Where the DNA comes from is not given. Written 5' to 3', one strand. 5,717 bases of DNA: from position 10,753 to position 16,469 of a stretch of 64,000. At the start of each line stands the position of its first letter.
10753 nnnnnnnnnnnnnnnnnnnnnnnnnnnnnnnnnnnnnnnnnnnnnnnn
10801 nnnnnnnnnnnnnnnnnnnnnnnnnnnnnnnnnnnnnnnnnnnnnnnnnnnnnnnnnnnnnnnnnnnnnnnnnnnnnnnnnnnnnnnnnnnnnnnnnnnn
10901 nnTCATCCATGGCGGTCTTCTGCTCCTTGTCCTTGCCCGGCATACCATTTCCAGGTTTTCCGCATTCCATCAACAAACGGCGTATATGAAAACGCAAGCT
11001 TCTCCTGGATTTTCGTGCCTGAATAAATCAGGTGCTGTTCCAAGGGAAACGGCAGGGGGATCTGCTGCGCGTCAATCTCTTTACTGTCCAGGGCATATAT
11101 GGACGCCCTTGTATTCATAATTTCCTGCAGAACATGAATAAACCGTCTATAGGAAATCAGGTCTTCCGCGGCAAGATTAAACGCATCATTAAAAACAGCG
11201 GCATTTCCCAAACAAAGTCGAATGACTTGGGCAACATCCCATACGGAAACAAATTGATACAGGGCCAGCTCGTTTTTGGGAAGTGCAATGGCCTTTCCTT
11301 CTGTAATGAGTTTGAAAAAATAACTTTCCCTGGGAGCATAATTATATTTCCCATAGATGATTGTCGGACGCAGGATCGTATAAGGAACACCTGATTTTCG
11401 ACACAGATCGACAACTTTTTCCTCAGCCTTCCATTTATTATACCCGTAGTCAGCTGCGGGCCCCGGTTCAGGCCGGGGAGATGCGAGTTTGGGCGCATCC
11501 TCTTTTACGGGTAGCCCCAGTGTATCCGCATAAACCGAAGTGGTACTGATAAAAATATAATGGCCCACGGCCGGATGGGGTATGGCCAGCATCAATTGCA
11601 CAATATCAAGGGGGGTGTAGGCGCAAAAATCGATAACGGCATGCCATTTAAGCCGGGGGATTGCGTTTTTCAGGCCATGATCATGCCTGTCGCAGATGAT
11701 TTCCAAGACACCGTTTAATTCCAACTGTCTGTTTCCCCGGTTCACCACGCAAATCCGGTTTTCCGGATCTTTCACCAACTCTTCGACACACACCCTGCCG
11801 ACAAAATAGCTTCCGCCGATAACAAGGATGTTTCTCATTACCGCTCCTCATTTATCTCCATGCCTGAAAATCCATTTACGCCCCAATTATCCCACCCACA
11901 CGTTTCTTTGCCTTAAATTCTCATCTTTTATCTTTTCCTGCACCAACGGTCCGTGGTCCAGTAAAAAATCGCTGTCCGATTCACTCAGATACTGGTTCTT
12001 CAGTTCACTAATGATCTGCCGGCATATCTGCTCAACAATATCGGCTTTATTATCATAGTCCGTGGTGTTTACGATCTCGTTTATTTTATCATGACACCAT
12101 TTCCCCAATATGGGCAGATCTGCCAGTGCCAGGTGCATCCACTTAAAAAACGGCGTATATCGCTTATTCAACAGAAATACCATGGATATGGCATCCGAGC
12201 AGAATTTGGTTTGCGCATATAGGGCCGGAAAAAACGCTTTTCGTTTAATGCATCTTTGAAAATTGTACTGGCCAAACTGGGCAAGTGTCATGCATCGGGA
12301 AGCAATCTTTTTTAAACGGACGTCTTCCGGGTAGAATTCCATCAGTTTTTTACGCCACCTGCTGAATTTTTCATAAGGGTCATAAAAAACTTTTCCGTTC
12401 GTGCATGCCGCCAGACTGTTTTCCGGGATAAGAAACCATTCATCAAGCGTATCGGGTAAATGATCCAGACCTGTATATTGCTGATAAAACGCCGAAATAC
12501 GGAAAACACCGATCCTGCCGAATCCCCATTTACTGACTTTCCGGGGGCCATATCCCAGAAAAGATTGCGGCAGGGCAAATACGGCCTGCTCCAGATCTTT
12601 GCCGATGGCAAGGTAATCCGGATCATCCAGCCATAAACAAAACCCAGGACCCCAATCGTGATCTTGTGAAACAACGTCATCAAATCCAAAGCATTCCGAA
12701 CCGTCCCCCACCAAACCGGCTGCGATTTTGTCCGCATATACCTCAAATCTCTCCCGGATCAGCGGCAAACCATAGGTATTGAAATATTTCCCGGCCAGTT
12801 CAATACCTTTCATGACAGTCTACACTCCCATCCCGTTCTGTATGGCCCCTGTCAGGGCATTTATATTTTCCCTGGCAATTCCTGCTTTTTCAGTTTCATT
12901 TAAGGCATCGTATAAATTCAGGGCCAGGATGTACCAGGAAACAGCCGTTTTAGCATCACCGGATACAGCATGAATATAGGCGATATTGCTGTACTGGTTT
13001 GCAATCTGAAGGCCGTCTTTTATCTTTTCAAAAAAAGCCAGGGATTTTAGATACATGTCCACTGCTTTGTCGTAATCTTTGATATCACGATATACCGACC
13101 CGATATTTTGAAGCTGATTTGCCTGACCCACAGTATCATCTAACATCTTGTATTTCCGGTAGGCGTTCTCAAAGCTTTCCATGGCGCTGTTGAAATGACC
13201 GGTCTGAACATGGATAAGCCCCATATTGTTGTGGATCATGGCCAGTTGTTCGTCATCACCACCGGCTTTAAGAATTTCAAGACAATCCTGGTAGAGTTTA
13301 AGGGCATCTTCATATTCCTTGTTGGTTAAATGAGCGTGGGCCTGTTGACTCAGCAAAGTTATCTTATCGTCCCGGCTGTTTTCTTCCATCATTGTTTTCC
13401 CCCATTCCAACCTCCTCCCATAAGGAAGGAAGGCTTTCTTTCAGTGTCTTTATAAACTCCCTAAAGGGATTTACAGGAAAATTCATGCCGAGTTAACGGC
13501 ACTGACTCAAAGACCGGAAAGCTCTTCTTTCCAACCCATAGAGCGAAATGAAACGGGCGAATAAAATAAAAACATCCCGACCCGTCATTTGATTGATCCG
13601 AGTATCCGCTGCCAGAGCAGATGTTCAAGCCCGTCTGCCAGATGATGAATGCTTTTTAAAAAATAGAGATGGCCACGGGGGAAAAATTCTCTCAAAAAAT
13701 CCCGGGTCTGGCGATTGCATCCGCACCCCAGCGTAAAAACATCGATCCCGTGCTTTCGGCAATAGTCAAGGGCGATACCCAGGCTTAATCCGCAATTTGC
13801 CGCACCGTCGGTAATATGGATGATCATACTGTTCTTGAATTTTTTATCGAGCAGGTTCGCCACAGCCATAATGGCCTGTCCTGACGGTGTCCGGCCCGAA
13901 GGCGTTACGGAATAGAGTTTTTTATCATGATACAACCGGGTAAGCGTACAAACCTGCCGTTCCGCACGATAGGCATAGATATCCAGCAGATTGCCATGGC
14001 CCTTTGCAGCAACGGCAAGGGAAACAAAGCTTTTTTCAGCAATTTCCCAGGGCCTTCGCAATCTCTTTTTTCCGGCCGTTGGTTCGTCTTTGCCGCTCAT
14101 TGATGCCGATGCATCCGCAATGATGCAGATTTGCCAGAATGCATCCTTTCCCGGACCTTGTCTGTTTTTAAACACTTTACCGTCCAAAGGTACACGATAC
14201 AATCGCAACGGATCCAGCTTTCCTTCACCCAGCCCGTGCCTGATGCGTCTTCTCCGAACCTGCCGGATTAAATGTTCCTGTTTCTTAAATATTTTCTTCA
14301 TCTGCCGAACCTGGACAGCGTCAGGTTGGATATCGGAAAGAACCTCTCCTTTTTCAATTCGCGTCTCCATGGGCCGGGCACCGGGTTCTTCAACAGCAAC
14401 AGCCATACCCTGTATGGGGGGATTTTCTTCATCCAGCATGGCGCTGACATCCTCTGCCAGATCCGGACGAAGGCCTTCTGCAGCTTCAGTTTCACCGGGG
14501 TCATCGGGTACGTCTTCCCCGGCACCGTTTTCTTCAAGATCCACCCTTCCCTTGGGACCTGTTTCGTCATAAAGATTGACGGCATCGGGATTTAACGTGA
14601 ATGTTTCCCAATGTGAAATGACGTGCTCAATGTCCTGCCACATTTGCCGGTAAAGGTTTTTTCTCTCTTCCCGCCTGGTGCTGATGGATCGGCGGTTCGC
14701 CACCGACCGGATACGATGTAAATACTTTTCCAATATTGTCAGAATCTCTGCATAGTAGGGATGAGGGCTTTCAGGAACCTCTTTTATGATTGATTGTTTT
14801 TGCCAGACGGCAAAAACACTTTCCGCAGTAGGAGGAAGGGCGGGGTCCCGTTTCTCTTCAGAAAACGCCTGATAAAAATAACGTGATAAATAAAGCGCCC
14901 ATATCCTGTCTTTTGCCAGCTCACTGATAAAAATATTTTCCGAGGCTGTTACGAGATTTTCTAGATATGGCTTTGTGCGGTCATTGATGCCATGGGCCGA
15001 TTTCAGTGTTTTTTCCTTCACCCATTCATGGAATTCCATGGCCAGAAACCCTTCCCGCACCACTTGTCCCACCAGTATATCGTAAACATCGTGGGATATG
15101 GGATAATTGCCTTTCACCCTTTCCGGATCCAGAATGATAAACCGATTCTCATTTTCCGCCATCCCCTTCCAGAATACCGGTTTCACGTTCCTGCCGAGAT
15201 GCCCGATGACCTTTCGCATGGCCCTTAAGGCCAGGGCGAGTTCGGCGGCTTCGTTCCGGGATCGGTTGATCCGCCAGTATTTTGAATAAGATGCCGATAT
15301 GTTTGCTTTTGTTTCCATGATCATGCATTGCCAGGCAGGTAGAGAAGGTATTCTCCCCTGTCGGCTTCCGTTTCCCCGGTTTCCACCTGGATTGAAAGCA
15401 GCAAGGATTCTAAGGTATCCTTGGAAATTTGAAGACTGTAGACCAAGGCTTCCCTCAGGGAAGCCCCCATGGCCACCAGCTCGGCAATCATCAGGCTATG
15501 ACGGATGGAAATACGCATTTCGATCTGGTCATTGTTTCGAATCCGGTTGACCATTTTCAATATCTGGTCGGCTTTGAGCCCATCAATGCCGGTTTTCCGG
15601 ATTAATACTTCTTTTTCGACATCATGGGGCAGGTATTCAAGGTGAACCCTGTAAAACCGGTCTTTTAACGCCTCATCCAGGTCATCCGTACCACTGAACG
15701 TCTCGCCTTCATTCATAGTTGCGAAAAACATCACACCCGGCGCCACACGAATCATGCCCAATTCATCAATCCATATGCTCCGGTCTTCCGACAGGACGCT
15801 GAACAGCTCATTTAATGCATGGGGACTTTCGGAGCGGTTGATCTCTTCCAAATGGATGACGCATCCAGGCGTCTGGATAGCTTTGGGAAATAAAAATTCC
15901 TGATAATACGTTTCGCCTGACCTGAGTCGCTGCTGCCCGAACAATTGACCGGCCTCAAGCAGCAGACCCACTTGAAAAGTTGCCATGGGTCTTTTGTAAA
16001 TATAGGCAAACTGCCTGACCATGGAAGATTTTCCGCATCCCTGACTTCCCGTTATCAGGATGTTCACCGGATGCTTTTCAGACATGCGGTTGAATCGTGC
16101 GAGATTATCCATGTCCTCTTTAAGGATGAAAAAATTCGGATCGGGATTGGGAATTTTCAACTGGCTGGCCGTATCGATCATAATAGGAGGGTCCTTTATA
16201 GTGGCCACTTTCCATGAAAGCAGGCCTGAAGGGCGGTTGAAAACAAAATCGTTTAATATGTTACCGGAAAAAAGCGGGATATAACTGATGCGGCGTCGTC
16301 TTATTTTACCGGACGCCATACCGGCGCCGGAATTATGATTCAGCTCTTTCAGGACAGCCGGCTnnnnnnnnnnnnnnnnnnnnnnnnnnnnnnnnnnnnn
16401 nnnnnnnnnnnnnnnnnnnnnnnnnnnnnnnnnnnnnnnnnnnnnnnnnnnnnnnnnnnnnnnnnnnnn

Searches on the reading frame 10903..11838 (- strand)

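Call 30: search_protein_families(library=pfam, proteins=[window:10903-11838:-], max_evalue=0.001)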
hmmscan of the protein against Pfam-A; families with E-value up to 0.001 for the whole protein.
window:10903-11838:- (311 aa): 2 families
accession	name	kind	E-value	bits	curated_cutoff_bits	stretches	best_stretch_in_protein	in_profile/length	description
PF01370.27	Epimerase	-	4.5e-16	59.4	20.9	1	4-222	1-239/240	NAD dependent epimerase/dehydratase family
PF07993.18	NAD_binding_4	-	9.5e-08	31.9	20.1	1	91-164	129-210/258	Male sterility protein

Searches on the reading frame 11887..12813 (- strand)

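Call 30: search_protein_families(library=pfam, proteins=[window:11887-12813:-], max_evalue=0.001)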
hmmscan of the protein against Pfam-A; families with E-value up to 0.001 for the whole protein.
window:11887-12813:- (308 aa): 1 family
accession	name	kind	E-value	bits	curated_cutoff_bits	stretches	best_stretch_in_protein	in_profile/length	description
PF13228.11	DUF4037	-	5.4e-34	117.4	22.1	1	126-226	1-101/101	Domain of unknown function (DUF4037)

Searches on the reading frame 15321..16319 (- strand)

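Call 30: search_protein_families(library=pfam, proteins=[window:15321-16319:-], max_evalue=0.001)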
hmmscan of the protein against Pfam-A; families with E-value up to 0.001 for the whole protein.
window:15321-16319:- (332 aa): 7 families
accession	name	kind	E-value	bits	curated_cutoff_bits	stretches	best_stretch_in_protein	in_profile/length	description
PF07728.20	AAA_5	-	7.6e-20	71.8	22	1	86-222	1-139/139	AAA domain (dynein-related subfamily)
PF00004.35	AAA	-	1.3e-05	26.1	21.2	1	87-224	1-125/131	ATPase family associated with various cellular activities (AAA)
PF13191.12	AAA_16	-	3.7e-05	24.7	32.6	1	74-115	14-55/167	AAA ATPase domain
PF20030.5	bpMoxR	-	5.5e-05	22.8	27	1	86-242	33-181/205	MoxR domain in the MoxR-vWA-beta-propeller ternary systems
PF08406.16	CbbQ_C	-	8.7e-05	23.1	20.6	1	235-296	1-64/85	CbbQ/NirQ/NorQ C-terminal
PF00503.26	G-alpha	-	0.00033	20.3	48.8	1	70-111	7-48/333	G-protein alpha subunit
PF07726.17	AAA_3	-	0.0006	20.2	27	0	87-222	2-129/131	ATPase family associated with various cellular activities (AAA)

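Call 49: search_protein_families(library=ncbifam, proteins=[window:15321-16319:-], max_evalue=0.0001)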
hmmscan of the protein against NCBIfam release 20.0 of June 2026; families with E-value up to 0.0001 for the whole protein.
window:15321-16319:- (332 aa): 2 families
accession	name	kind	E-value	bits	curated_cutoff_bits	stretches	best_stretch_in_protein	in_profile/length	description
TIGR02640.1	gas_vesic_GvpN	equivalog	1.2e-15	57.7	266.8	1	152-285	106-239/262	gas vesicle protein GvpN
TIGR01650.1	PD_CobS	equivalog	5.8e-06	25.7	558.55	1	86-260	66-251/327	cobaltochelatase subunit CobS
